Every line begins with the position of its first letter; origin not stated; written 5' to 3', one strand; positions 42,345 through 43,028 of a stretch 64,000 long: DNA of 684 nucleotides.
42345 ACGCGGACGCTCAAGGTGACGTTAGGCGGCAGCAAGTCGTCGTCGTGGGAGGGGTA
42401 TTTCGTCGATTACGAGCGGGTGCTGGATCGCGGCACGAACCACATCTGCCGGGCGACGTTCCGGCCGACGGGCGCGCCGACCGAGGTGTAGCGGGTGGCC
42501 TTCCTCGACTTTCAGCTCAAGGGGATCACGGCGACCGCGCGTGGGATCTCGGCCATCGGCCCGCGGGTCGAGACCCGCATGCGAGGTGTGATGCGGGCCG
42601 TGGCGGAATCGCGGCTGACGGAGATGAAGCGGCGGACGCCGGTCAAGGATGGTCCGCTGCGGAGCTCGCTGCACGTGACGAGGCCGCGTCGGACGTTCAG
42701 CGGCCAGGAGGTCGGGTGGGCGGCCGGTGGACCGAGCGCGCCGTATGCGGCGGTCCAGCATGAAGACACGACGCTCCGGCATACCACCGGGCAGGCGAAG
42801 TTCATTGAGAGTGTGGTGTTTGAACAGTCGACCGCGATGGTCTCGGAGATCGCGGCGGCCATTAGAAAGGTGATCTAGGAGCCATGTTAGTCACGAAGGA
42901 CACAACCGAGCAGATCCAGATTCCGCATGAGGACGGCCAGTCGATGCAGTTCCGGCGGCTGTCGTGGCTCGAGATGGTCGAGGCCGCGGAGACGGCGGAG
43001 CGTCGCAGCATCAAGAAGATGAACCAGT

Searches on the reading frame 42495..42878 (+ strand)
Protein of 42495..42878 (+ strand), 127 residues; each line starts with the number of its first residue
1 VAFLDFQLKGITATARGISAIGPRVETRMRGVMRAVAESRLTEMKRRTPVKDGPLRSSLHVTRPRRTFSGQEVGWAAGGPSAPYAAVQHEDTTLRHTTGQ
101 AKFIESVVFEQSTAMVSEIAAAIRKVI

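Call 31: search_protein_families(library=pfam, proteins=[window:42495-42878:+], max_evalue=0.01)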
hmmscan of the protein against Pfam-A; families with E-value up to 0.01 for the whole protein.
window:42495-42878:+ (127 aa): 1 family
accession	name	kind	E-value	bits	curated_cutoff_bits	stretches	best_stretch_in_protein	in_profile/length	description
PF04883.17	HK97-gp10_like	-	7.7e-06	27.2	21.4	1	16-80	5-70/78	Bacteriophage HK97-gp10, putative tail-component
